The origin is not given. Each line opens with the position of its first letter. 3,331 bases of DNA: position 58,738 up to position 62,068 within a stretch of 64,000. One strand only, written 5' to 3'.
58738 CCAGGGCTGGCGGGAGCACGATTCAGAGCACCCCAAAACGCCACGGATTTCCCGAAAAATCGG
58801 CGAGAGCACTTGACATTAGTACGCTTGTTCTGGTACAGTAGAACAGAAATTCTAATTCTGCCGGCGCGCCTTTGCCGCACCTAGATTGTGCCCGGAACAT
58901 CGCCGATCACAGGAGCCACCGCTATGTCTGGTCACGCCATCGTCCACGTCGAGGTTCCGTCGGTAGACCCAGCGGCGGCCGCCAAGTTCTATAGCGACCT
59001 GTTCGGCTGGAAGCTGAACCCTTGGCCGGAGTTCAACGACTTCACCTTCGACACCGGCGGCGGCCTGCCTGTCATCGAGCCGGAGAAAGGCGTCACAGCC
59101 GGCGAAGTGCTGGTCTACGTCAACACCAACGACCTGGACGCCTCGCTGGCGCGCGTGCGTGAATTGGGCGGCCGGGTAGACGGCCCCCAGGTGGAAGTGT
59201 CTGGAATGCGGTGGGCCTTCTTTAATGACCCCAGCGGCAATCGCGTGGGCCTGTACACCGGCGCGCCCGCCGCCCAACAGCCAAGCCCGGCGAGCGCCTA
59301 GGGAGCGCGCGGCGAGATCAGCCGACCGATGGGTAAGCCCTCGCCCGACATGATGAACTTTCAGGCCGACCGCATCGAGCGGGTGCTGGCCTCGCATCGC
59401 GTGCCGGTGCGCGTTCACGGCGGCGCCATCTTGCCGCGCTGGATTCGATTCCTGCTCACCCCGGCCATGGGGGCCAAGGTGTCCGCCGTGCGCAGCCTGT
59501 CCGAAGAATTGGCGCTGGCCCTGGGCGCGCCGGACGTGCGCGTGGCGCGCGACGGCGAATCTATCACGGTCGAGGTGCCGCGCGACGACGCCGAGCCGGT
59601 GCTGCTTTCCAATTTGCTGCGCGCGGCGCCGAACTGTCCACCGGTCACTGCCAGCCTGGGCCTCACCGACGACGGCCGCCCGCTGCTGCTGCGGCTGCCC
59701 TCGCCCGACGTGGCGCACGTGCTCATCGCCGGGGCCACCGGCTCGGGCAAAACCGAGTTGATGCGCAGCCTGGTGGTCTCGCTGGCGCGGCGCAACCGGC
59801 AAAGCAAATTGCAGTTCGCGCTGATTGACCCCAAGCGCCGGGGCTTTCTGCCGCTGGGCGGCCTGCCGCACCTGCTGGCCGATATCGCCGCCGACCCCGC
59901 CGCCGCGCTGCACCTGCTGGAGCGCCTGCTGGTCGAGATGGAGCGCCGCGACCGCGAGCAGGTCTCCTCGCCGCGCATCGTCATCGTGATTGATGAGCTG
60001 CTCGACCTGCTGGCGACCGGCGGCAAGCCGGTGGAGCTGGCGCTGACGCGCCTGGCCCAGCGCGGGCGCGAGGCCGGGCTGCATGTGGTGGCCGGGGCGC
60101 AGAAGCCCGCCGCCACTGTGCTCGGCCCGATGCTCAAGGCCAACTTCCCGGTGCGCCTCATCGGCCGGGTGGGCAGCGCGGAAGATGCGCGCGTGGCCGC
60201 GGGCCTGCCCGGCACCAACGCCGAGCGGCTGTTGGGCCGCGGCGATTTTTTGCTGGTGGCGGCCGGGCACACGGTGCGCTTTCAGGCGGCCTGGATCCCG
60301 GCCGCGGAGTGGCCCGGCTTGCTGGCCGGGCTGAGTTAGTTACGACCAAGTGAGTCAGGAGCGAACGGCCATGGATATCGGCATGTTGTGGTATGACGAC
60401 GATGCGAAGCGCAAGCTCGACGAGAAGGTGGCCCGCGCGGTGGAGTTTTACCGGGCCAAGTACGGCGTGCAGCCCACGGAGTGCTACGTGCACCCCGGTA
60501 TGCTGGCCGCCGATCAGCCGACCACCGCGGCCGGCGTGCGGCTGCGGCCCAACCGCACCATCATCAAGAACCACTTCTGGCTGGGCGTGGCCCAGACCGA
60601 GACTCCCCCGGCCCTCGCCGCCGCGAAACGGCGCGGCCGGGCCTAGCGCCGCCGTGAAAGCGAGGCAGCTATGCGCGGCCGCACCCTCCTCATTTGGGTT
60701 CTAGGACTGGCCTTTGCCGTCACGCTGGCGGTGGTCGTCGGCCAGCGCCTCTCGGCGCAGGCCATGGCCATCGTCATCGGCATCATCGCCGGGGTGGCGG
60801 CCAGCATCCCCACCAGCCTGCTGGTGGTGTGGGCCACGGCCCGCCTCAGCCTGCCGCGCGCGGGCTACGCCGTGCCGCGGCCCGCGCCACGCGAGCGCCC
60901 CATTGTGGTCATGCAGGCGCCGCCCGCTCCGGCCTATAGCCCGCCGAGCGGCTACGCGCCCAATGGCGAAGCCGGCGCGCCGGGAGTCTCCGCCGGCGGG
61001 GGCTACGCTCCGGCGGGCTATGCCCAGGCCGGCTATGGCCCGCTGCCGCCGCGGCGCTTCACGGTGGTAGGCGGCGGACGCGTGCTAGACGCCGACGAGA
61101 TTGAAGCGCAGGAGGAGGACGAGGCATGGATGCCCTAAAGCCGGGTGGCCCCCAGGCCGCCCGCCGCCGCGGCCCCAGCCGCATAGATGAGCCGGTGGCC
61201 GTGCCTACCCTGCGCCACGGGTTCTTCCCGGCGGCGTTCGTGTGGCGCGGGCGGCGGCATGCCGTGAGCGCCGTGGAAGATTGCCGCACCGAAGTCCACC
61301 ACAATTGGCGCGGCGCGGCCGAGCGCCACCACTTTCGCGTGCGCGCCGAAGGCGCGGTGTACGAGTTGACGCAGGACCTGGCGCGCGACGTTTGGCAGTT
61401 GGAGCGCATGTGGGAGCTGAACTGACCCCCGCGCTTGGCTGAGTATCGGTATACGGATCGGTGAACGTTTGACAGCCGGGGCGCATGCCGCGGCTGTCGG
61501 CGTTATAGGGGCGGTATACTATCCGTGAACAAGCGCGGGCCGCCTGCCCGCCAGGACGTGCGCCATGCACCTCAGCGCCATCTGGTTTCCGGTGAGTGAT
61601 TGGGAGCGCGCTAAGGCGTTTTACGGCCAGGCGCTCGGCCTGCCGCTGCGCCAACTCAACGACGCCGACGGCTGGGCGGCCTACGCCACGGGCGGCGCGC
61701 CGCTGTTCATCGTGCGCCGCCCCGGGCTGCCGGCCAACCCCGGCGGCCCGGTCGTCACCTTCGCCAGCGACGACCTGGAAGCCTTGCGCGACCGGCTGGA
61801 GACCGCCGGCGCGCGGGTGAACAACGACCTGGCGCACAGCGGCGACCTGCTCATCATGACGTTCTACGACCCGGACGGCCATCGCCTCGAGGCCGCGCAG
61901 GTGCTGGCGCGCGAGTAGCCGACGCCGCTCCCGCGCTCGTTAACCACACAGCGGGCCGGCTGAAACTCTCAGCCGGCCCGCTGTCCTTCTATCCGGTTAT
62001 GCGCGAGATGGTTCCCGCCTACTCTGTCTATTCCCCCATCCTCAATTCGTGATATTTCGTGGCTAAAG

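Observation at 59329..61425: Four-gene module led by a motor-only FtsK/SpoIIIE ATPase with three uncharacterised small partners, close to the origin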

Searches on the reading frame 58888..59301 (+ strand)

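Call 3: search_protein_families(library=pfam, proteins=[window:58888-59301:+], max_evalue=0.1)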
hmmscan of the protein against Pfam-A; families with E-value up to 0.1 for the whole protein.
window:58888-59301:+ (137 aa): 4 families
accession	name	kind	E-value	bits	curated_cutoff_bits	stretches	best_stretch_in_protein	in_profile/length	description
PF00903.31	Glyoxalase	-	1.8e-11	44.9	20.6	1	18-120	2-119/121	Glyoxalase/Bleomycin resistance protein/Dioxygenase superfamily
PF18029.7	Glyoxalase_6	-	1.8e-08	35.4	23.6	1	25-120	6-103/106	Glyoxalase-like domain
PF22677.2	Ble-like_N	-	1.1e-07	32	24.5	1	18-53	2-36/41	Bleomycin resistance protein-like N-terminal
PF13669.12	Glyoxalase_4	-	0.017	15.8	27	0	80-123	7-53/109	Glyoxalase/Bleomycin resistance protein/Dioxygenase superfamily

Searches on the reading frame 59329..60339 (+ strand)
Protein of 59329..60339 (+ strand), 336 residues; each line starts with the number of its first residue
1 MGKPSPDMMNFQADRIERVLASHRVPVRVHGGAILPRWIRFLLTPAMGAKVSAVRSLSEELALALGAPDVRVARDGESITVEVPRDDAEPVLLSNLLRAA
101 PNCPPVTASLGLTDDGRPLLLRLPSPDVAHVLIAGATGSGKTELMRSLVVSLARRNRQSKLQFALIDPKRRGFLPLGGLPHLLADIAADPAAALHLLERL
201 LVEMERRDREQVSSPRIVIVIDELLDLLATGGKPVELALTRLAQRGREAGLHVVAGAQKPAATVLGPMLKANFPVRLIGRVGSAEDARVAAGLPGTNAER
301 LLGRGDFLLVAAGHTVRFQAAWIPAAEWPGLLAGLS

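Call 3: search_protein_families(library=pfam, proteins=[window:59329-60339:+], max_evalue=0.1)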
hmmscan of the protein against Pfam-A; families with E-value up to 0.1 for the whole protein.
window:59329-60339:+ (336 aa): 17 families
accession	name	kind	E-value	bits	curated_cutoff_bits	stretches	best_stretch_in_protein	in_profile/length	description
PF01580.24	FtsK_SpoIIIE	-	1.4e-30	106.9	24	2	114-208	26-120/221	FtsK/SpoIIIE family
PF17854.6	FtsK_alpha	-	1.7e-10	41.4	22.9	1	6-84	19-100/101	FtsK alpha domain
PF13191.12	AAA_16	-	3.8e-05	24.7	32.6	1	122-241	18-140/167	AAA ATPase domain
PF13401.12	AAA_22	-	8.9e-05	23.2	27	1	130-226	7-95/130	AAA domain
PF10412.15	TrwB_AAD_bind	-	0.00012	21.5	20.5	1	127-156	14-43/387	Type IV secretion-system coupling protein DNA-binding domain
PF05729.18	NACHT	-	0.00035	20.9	26.7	1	131-166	3-39/167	NACHT domain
PF06414.18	Zeta_toxin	-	0.00065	19.6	22.3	1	130-258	18-133/199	Zeta toxin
PF20703.3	nSTAND1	-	0.001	19.2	27.1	1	130-244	35-146/379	Novel STAND NTPase 1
PF01935.23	DUF87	-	0.0013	19.4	23.2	1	129-158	24-50/220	Helicase HerA, central domain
PF00437.27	T2SSE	-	0.0029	16.8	24.9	1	109-157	123-171/370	Type II/IV secretion system protein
PF25199.1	nSTAND_NTPase5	-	0.0035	17.6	34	1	126-160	39-70/145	Novel STAND NTPase 5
PF13245.12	AAA_19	-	0.0087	16.7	25.1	1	131-227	14-102/134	AAA domain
PF04851.21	ResIII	-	0.0087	16.4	22.5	1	129-160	24-55/164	Type III restriction enzyme, res subunit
PF20720.3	nSTAND3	-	0.017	15.2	27.2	1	130-157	19-46/155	Novel STAND NTPase 3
PF01637.24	ATPase_2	-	0.022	15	33.2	0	131-154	23-46/225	ATPase domain predominantly from Archaea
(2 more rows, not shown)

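Call 4: search_protein_families(library=ncbifam, proteins=[window:59329-60339:+], max_evalue=0.1)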
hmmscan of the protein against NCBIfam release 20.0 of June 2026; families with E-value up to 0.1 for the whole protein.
window:59329-60339:+ (336 aa): 22 families
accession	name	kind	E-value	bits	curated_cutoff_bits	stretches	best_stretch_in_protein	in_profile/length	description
NF007615.0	PRK10263.1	equivalog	1.2e-34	119.3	1566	2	214-315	1139-1238/1355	DNA translocase FtsK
TIGR03924.1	T7SS_EccC_a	equivalog_domain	1.3e-18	67.1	509.15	2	107-206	425-532/673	type VII secretion protein EccCa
TIGR03925.1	T7SS_EccC_b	equivalog_domain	4.3e-13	48.4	346.55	2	129-205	77-150/564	type VII secretion protein EccCb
TIGR03928.1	T7_EssCb_Firm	equivalog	3.7e-12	44.7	778.4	1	129-319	811-1014/1296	type VII secretion protein EssC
NF041214.1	plasmid_TraB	equivalog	6.1e-06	25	800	1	110-281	225-409/639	plasmid transfer protein TraB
TIGR03743.1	SXT_TraD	subfamily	1.9e-05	23.3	366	1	128-169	175-212/636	conjugative transfer system coupling protein TraD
NF010447.0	PRK13873.1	equivalog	0.00034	18.7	1020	1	111-206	424-520/815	conjugal transfer protein TrbE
NF041017.1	DNA_import_CedB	equivalog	0.00093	17.9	700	1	129-153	276-300/590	DNA import protein CedB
NF010404.0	PRK13830.1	subfamily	0.0034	15.2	810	1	112-164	440-490/818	conjugal transfer protein TrbE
TIGR00929.1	VirB4_CagE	subfamily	0.0051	15.1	643.1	1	113-155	418-464/792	VirB4 family type IV secretion/conjugal transfer ATPase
TIGR02759.1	TraD_Ftype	equivalog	0.013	14.3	521.35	1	127-156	175-204/566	type IV conjugative transfer system coupling protein TraD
TIGR02524.1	dot_icm_DotB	equivalog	0.017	14.3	463.3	1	97-154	107-160/358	Dot/Icm type IV secretion system ATPase DotB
NF033849.1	ser_rich_anae_1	subfamily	0.03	11.6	650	1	120-170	751-804/1163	serine-rich protein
NF010473.0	PRK13898.1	equivalog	0.031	12.3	1050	1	113-150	432-469/801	type IV secretion system ATPase VirB4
NF041053.1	CobW_rel_Se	equivalog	0.034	13.8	180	1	131-160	4-33/195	CobW-related selenoprotein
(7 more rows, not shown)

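Call 5: search_protein_families(library=padloc, proteins=[window:59329-60339:+], max_evalue=0.1)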
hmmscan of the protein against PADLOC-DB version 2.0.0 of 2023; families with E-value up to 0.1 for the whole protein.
window:59329-60339:+ (336 aa): 13 families
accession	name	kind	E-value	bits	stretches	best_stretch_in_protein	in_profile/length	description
PDLC02806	SspH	-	1.8e-33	113.2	1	114-310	1517-1738/1766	SspH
PDLC02804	SspH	-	3.8e-26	88.9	1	70-332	1275-1558/1561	SspH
PDLC04140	mad8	-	2.8e-25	87.5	1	108-316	4-295/314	mads_8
PDLC01055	HerA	-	1.4e-06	25.4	1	129-158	158-187/532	Type III coevolved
PDLC00269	PtuA1|PtuA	-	0.0024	15.2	1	129-162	33-66/446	AAA ATPase domain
PDLC00914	TRIP13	-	0.011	13.2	1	131-223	74-151/302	TRIP13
PDLC02684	DndH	-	0.02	10.3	1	130-156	1369-1395/1715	DndH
PDLC04236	PDC-M01A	-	0.022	11.8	1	129-160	65-95/388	-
PDLC01994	RtcR_PspF1--CARF_AAA_HTH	-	0.043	10.9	1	131-161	184-213/468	-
PDLC04606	PDC-M37B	-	0.054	10.7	1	128-164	174-210/390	-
PDLC04476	PDC-M16A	-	0.056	9.8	1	131-161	28-58/691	-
PDLC00268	PtuA1|PtuA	-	0.061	10.7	0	129-159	26-56/411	AAA ATPase domain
PDLC04475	PDC-M16A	-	0.097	9.1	0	132-161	35-64/721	-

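Call 6: search_protein_families(library=phrogs, proteins=[window:59329-60339:+], max_evalue=0.1)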
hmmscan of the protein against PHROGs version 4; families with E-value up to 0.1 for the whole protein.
window:59329-60339:+ (336 aa): 6 families
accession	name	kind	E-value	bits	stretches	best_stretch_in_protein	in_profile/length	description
phrog_1358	-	moron, auxiliary metabolic gene and host takeover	3.8e-41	141.7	1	36-328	508-819/1382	FtsK/SpoIIIE-like protein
phrog_3551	-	moron, auxiliary metabolic gene and host takeover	2e-30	106.5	1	109-323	419-647/758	FtsK/SpoIIIE-like protein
phrog_2666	-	head and packaging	4.6e-10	39.8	1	124-300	317-503/555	terminase large subunit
phrog_24831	-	unknown function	6.6e-08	32.6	1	107-271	270-436/700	-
phrog_7035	-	unknown function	2.2e-06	27.3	1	130-168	213-249/969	-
phrog_4339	-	unknown function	0.0038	17.4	1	129-148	52-71/552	-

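Call 37: search_solved_structures(query=window:59329-60339:+, show_alignments=1)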
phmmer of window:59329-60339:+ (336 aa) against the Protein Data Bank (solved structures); distinct sequences matched with E-value up to 0.001: 15.
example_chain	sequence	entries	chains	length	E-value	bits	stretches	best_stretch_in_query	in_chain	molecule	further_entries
2iuu_A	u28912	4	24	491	7.2e-40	140.5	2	12-210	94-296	DNA TRANSLOCASE FTSK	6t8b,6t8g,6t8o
2iut_A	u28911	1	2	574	1.3e-39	139.7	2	13-210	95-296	DNA TRANSLOCASE FTSK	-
2ius_A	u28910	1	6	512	1.7e-36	129.5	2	213-316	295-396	DNA TRANSLOCASE FTSK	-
4nh0_A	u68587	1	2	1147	2.1e-25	93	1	96-200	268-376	Cell divisionFtsK/SpoIIIE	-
7np7_C1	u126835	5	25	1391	2.5e-17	66.5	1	114-207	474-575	ESX-5 secretion system protein EccC5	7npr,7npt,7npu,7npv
7b9f_C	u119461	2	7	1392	2.9e-17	66.3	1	126-208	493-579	EccC5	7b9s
4n1a_A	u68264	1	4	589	2.5e-11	46.8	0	109-257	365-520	Cell divisionFtsK/SpoIIIE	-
6o1w_A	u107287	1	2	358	2.2e-10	43.7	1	129-322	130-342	DNA translocase coupling protein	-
6o1x_A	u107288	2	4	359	2.2e-10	43.7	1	129-322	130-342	DNA translocase coupling protein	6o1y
6o1z_A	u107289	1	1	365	2.3e-10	43.6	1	129-322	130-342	DNA translocase coupling protein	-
9qks_G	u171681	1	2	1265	4.8e-10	42.6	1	129-325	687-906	ESX secretion system protein YukB,Green fluorescent protein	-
5fv0_A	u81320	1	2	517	2.6e-05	27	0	131-210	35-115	ESX secretion system protein EccC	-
4lya_A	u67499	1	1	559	3.3e-05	26.6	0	131-210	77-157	Uncharacterized protein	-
6j19_A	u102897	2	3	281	0.00022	23.9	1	129-260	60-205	ESX-1 secretion system protein EccCb1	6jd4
9jv8_A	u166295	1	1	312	0.00044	23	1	89-204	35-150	ESX-1 secretion system protein EccCb1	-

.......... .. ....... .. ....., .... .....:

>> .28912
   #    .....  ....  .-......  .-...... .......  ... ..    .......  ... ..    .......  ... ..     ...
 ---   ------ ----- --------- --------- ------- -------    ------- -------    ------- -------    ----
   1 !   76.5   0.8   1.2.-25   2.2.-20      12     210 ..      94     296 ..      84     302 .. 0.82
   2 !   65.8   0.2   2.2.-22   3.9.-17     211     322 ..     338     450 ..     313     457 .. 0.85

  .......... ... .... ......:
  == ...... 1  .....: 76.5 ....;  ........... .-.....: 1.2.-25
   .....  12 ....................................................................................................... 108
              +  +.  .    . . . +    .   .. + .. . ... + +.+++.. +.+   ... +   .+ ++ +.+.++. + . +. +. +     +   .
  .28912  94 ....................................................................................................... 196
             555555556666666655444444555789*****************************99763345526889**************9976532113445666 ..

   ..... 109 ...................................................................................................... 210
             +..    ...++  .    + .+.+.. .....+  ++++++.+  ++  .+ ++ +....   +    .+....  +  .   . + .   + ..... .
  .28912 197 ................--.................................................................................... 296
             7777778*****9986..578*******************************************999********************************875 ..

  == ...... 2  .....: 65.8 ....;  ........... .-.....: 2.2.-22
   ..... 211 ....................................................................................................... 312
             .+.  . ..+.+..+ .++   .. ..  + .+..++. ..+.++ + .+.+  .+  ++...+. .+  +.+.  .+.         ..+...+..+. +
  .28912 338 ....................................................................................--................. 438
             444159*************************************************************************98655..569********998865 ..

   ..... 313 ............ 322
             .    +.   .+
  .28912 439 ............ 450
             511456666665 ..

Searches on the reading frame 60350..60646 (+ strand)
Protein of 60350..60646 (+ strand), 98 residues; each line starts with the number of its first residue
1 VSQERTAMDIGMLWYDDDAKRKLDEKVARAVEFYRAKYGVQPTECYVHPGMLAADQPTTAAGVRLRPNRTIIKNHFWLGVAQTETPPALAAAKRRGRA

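Call 3: search_protein_families(library=pfam, proteins=[window:60350-60646:+], max_evalue=0.1)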
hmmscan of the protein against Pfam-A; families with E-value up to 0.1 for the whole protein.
window:60350-60646:+ (98 aa): 0 families

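Call 4: search_protein_families(library=ncbifam, proteins=[window:60350-60646:+], max_evalue=0.1)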
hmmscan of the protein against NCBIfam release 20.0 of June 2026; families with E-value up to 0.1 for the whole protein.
window:60350-60646:+ (98 aa): 0 families

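Call 5: search_protein_families(library=padloc, proteins=[window:60350-60646:+], max_evalue=0.1)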
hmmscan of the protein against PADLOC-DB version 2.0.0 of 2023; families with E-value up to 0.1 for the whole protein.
window:60350-60646:+ (98 aa): 0 families

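Call 6: search_protein_families(library=phrogs, proteins=[window:60350-60646:+], max_evalue=0.1)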
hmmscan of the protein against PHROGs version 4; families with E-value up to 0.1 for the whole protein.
window:60350-60646:+ (98 aa): 0 families

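Call 20: find_homologous_proteins(query=window:60350-60646:+)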
Query window:60350-60646:+ (98 aa): 209 proteins with E <= 0.001 among 211 candidates; the best 120 are listed.
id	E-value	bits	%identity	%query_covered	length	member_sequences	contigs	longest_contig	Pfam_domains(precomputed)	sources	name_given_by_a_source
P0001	1.9e-55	203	100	93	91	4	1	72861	-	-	-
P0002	4.3e-47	176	86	100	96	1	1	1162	-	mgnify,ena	mgnify:CR=1 FL=1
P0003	5.1e-47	176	90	93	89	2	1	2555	-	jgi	jgi:hypothetical protein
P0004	1.0e-43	165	95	77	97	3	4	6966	-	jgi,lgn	-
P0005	1.2e-43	165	96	74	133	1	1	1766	-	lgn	-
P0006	1.4e-42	162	76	93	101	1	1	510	-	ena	-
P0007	1.8e-42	161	86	86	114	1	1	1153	-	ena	-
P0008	4.1e-42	160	85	88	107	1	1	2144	-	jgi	jgi:hypothetical protein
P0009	6.2e-42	160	95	74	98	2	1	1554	-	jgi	jgi:hypothetical protein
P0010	1.1e-41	159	89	77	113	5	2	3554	-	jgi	jgi:hypothetical protein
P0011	2.0e-41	158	82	92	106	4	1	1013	-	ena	-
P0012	2.5e-41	158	80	89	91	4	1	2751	-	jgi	jgi:hypothetical protein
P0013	8.0e-41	156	84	78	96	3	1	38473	-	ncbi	-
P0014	1.8e-40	155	78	93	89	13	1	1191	-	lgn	-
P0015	7.5e-40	153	92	72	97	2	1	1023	-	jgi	jgi:hypothetical protein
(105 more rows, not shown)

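Call 68: search_dna_similar(query=window:60371-60646:+, collection=phages, mode=protein, max_evalue=0.001, max_rows=10)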
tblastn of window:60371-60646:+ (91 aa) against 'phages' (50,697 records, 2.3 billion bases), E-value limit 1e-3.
No match.

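Call 69: search_dna_similar(query=window:60371-60646:+, collection=plasmids, mode=protein, max_evalue=0.001, max_rows=10)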
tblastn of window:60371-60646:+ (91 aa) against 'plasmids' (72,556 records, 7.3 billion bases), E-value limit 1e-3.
No match.

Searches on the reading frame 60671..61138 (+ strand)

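Call 3: search_protein_families(library=pfam, proteins=[window:60671-61138:+], max_evalue=0.1)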
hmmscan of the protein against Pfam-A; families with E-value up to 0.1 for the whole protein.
window:60671-61138:+ (155 aa): 2 families
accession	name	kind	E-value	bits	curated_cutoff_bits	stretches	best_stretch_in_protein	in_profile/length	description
PF08173.16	YbgT_YccB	-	0.0049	17.3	26.2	1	7-24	4-21/27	Membrane bound YbgT-like protein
PF02355.23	SecD_SecF_C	-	0.048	13.5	20.5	1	4-48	134-178/189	Protein export membrane protein SecD/SecF, C-terminal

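Call 4: search_protein_families(library=ncbifam, proteins=[window:60671-61138:+], max_evalue=0.1)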
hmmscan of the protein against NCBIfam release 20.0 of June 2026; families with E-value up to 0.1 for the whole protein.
window:60671-61138:+ (155 aa): 0 families

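Call 5: search_protein_families(library=padloc, proteins=[window:60671-61138:+], max_evalue=0.1)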
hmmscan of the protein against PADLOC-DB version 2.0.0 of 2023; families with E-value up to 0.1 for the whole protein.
window:60671-61138:+ (155 aa): 0 families

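Call 6: search_protein_families(library=phrogs, proteins=[window:60671-61138:+], max_evalue=0.1)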
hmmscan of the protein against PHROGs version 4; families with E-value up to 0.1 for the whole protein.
window:60671-61138:+ (155 aa): 1 family
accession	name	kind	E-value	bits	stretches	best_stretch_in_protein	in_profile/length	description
phrog_13315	-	unknown function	0.068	14.1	1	13-92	53-126/206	-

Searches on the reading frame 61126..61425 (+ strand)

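Call 3: search_protein_families(library=pfam, proteins=[window:61126-61425:+], max_evalue=0.1)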
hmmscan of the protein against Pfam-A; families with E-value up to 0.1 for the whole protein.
window:61126-61425:+ (99 aa): 1 family
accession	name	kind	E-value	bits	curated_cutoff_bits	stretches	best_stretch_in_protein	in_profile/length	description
PF20114.4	DUF6504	-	3.1e-08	34.2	24.2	1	21-93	7-99/103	Domain of unknown function (DUF6504)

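Call 4: search_protein_families(library=ncbifam, proteins=[window:61126-61425:+], max_evalue=0.1)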
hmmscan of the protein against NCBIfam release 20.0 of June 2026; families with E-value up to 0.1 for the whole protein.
window:61126-61425:+ (99 aa): 0 families

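Call 5: search_protein_families(library=padloc, proteins=[window:61126-61425:+], max_evalue=0.1)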
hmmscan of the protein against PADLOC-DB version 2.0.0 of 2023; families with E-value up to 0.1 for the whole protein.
window:61126-61425:+ (99 aa): 0 families

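Call 6: search_protein_families(library=phrogs, proteins=[window:61126-61425:+], max_evalue=0.1)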
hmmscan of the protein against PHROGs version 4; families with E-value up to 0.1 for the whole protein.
window:61126-61425:+ (99 aa): 0 families

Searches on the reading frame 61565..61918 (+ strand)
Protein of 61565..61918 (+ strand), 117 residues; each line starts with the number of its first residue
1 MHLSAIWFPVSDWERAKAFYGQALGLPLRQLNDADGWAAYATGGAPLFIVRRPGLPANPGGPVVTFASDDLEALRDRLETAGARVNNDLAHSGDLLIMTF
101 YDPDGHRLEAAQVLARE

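Call 3: search_protein_families(library=pfam, proteins=[window:61565-61918:+], max_evalue=0.1)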
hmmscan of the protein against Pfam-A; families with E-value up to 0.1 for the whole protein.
window:61565-61918:+ (117 aa): 4 families
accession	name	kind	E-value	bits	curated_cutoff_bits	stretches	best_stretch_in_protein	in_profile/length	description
PF00903.31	Glyoxalase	-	1.8e-12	48.1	20.6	1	8-109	7-120/121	Glyoxalase/Bleomycin resistance protein/Dioxygenase superfamily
PF18029.7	Glyoxalase_6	-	5.2e-10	40.4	23.6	1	10-108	6-103/106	Glyoxalase-like domain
PF22677.2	Ble-like_N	-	0.00033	20.8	24.5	1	9-28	8-27/41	Bleomycin resistance protein-like N-terminal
PF12681.13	Glyoxalase_2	-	0.055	13.9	30.1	0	66-113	67-116/118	Glyoxalase-like domain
